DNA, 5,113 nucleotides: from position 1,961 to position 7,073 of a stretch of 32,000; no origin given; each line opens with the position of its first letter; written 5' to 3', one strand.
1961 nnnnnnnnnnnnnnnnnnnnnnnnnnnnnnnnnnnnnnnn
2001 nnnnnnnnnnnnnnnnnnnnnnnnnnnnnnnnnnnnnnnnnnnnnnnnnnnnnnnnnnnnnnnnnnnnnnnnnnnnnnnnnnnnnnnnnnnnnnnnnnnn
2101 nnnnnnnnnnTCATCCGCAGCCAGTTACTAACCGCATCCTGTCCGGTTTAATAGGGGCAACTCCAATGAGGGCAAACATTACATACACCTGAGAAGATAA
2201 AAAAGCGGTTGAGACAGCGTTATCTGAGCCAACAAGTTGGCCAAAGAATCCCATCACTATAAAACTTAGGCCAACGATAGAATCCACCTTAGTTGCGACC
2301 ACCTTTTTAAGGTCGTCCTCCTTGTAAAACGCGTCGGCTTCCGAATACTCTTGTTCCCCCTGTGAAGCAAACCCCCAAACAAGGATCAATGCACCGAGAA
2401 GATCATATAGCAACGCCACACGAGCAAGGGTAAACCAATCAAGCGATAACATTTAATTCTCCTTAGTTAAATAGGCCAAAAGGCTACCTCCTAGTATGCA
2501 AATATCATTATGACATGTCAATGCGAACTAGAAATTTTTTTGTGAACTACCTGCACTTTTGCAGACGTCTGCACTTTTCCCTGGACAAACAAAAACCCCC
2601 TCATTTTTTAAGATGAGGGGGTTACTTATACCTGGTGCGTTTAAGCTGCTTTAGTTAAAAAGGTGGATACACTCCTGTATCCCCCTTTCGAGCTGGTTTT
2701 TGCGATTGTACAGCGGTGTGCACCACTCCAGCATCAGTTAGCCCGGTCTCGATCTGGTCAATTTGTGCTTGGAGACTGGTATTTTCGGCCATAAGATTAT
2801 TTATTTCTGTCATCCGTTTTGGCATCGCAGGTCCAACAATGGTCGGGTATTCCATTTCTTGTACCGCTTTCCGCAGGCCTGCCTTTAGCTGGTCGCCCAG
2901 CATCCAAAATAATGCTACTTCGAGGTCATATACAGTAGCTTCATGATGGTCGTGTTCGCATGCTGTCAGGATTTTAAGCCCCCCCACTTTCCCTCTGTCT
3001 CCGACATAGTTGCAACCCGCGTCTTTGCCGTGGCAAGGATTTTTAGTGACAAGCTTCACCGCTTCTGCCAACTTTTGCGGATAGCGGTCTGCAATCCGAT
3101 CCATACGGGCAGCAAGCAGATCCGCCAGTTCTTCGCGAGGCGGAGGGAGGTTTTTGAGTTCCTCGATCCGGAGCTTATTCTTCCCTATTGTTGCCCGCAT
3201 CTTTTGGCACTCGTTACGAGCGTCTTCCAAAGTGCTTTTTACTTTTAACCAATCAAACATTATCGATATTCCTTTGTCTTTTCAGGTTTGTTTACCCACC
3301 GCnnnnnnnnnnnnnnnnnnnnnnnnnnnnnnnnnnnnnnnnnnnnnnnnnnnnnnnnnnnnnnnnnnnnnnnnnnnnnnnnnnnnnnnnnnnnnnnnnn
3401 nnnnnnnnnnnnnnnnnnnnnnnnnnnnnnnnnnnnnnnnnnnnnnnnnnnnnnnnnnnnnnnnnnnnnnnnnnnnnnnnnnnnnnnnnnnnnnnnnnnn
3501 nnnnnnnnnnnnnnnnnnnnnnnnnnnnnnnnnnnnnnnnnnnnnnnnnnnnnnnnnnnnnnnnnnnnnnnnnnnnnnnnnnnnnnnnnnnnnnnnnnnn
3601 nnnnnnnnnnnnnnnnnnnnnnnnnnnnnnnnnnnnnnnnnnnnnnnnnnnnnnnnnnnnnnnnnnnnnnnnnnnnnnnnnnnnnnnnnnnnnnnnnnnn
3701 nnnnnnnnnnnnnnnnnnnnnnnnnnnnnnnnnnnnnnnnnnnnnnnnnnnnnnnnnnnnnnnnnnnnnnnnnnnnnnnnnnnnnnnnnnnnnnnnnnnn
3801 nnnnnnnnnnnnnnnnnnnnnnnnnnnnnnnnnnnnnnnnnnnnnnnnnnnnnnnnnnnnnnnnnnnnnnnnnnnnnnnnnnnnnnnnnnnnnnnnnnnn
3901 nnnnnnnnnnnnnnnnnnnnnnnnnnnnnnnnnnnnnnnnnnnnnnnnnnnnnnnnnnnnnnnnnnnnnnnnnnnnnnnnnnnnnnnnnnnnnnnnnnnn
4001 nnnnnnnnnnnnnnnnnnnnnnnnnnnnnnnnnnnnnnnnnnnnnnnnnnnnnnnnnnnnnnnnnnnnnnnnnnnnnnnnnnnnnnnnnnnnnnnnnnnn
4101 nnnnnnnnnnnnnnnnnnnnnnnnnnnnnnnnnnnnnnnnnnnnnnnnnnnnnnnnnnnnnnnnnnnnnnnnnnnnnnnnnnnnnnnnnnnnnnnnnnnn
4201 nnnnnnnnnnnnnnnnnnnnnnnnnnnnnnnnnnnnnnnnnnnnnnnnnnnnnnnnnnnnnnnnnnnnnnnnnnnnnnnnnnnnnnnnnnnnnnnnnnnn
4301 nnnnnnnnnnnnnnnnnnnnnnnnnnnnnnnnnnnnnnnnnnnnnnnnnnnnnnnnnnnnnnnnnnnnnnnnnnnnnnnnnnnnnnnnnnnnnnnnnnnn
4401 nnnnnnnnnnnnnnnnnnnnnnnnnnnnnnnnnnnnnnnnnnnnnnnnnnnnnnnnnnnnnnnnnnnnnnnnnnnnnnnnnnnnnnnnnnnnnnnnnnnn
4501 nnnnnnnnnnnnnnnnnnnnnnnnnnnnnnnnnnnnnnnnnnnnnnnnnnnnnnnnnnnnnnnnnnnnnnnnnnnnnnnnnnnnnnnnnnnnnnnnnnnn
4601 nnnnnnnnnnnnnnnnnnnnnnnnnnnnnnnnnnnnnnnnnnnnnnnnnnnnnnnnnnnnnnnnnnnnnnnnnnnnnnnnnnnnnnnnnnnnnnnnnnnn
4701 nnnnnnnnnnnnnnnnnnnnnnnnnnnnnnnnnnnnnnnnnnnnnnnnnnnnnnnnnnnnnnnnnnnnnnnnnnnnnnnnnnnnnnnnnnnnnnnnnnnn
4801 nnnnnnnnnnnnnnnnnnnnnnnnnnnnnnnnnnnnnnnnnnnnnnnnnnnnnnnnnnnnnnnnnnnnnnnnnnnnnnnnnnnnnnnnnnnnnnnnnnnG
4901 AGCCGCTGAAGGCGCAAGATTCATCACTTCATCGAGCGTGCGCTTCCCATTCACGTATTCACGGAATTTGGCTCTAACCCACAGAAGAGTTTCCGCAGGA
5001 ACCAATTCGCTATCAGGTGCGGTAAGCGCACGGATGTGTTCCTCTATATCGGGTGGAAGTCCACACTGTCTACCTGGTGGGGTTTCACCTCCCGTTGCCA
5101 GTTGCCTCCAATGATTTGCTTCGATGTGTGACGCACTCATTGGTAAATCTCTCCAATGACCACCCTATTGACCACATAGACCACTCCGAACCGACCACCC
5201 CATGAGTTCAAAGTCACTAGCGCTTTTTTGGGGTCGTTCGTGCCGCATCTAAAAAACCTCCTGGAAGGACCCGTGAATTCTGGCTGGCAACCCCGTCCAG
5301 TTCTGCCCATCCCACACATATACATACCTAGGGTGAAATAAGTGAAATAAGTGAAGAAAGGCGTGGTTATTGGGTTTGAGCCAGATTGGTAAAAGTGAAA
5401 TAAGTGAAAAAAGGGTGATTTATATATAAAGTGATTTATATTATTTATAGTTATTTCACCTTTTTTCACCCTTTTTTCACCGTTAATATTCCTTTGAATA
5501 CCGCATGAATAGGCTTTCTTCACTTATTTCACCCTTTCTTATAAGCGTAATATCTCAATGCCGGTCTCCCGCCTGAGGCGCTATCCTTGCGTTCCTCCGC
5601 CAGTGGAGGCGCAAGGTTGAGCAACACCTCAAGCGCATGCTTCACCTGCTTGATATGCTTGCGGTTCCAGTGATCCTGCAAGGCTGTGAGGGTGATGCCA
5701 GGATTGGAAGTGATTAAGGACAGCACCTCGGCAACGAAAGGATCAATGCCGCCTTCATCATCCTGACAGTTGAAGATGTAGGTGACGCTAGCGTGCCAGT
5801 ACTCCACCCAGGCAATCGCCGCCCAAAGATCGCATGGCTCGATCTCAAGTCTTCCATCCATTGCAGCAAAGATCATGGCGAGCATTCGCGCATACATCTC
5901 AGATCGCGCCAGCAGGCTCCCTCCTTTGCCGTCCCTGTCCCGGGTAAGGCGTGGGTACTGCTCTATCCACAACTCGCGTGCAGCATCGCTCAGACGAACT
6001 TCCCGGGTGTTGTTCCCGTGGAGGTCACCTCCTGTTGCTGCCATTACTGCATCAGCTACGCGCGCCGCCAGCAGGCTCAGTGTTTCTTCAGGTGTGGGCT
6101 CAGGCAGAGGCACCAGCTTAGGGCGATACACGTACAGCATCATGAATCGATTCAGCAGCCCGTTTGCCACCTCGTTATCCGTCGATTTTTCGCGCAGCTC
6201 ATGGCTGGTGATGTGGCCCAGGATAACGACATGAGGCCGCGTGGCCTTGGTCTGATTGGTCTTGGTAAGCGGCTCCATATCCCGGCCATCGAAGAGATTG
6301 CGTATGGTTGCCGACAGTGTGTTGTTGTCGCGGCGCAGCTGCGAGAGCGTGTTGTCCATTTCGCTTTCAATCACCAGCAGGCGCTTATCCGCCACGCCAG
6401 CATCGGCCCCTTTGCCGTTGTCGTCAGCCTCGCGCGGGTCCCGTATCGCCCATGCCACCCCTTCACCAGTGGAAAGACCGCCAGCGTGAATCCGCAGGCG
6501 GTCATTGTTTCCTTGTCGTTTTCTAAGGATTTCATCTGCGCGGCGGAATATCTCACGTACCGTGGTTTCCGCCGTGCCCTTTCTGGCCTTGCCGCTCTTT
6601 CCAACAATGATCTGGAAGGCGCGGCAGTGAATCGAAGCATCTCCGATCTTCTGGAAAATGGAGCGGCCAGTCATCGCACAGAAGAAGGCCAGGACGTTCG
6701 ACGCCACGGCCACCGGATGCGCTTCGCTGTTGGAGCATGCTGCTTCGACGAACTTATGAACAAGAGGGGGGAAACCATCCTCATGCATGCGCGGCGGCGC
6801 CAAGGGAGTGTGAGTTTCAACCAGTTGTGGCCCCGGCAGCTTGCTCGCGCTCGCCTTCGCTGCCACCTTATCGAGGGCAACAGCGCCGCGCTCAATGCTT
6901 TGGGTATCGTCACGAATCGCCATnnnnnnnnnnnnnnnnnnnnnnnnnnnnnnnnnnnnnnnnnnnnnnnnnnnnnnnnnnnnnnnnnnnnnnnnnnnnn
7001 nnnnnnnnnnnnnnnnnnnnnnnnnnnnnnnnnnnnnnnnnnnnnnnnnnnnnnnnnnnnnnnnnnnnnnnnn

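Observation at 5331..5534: SaPI/PICI-style replication origin: ten 9-bp iterons in two inverted arms around an AT-rich core, abutting the helicase stop codon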

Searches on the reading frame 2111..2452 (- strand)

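Call 12: search_protein_families(library=pfam, proteins=[window:2111-2452:-], max_evalue=0.001)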
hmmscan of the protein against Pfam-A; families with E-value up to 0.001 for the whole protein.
window:2111-2452:- (113 aa): 0 families

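Call 65: search_protein_families(library=pfam, proteins=[window:2111-2452:-], max_evalue=5)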
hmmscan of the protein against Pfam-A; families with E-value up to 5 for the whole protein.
window:2111-2452:- (113 aa): 1 family
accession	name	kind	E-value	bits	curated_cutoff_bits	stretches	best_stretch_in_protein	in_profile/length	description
PF00335.26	Tetraspanin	-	0.14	12.2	32.1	1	13-96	9-91/225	Tetraspanin family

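Call 66: search_protein_families(library=ncbifam, proteins=[window:2111-2452:-], max_evalue=0.1)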
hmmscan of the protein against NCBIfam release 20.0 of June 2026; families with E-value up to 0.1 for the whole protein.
window:2111-2452:- (113 aa): 1 family
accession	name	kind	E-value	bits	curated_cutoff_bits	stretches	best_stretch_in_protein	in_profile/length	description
TIGR00776.1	RhaT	subfamily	0.017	14.2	319.6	1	51-98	208-256/290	RhaT/GlcU family sugar-proton symporter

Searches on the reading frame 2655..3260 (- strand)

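Call 11: search_protein_families(library=phrogs, proteins=[window:2655-3260:-], max_evalue=0.001)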
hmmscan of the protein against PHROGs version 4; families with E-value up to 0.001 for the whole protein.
window:2655-3260:- (201 aa): 0 families

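Call 12: search_protein_families(library=pfam, proteins=[window:2655-3260:-], max_evalue=0.001)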
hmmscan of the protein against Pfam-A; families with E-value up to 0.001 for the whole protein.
window:2655-3260:- (201 aa): 0 families

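Call 65: search_protein_families(library=pfam, proteins=[window:2655-3260:-], max_evalue=5)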
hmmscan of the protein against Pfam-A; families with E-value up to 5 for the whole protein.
window:2655-3260:- (201 aa): 4 families
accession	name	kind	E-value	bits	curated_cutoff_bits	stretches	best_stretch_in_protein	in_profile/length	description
PF01920.25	Prefoldin_2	-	0.054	13.9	27.6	1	7-41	10-44/106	Prefoldin subunit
PF05622.17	HOOK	-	0.065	12.4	35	1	150-176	14-40/514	HOOK protein coiled-coil region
PF07716.20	bZIP_2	-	0.25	11.9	22.3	1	150-171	31-52/54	Basic region leucine zipper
PF05377.16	FlaC_arch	-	0.27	12.1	27.8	0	146-172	9-35/55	Flagella accessory protein C (FlaC)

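Call 66: search_protein_families(library=ncbifam, proteins=[window:2655-3260:-], max_evalue=0.1)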
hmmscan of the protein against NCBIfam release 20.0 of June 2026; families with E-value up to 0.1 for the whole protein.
window:2655-3260:- (201 aa): 1 family
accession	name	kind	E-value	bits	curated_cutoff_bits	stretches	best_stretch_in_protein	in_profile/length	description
TIGR04523.1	Mplasa_alph_rch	subfamily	0.04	11.8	270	0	3-37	307-342/745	helix-rich protein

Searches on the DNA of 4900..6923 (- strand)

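Call 54: search_rna_families(source=window, start=4900, end=5700, threshold=evalue, max_evalue=1)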
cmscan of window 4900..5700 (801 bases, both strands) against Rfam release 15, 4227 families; matches with E-value up to 1: 3.
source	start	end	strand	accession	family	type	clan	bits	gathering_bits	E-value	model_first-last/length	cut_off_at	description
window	5393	5482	+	RF00969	mir-556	Gene; miRNA;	-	22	84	0.22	1-88/88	no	mir-556 microRNA precursor family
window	5402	5471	+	RF02095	mir-2985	Gene; miRNA;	-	19.6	68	0.45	1-71/71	no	mir-2985 microRNA precursor family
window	5330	5534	-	RF02409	snoR125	Gene; snRNA; snoRNA; CD-box;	-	14.9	100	0.93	1-200/200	no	Small nucleolar RNA snoR125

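Call 75: search_rna_families(sources=[L016, L020, L026, L030, L052, L056, L058, L061, L063, L009, L047, L003, L001], threshold=gathering)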
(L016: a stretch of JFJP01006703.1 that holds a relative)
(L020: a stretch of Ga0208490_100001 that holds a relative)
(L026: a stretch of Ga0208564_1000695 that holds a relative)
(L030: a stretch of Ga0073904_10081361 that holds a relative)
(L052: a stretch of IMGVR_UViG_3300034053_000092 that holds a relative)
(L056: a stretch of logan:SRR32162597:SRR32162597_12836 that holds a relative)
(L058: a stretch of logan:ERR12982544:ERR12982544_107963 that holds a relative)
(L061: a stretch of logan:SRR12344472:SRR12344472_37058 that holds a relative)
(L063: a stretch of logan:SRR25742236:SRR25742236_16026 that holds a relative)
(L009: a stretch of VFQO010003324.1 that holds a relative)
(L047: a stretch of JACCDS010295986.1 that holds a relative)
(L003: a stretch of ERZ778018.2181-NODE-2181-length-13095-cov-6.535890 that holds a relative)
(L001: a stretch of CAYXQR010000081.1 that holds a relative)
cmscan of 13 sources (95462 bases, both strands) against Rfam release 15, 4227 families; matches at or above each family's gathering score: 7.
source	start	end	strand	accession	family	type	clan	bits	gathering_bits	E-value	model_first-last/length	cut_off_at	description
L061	1994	2079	+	RF01695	C4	Gene; antisense;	CL00128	76.1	45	6.3e-13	1-87/87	no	C4 antisense RNA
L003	3140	3224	+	RF01695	C4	Gene; antisense;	CL00128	68.1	45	6.2e-11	1-87/87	no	C4 antisense RNA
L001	7514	7586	-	RF00005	tRNA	Gene; tRNA;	CL00001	64.2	29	1.8e-11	1-71/71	no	tRNA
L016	94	173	+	RF02996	int-alpA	Gene; sRNA;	-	62.8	35.8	1.7e-10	1-71/71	no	int-alpA RNA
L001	1116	1199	+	RF01695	C4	Gene; antisense;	CL00128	58.7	45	1.3e-08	1-87/87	no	C4 antisense RNA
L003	934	1000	+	RF02996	int-alpA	Gene; sRNA;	-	57.9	35.8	3.1e-09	1-71/71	no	int-alpA RNA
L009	1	52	+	RF00005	tRNA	Gene; tRNA;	CL00001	31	29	0.026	21-71/71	5'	tRNA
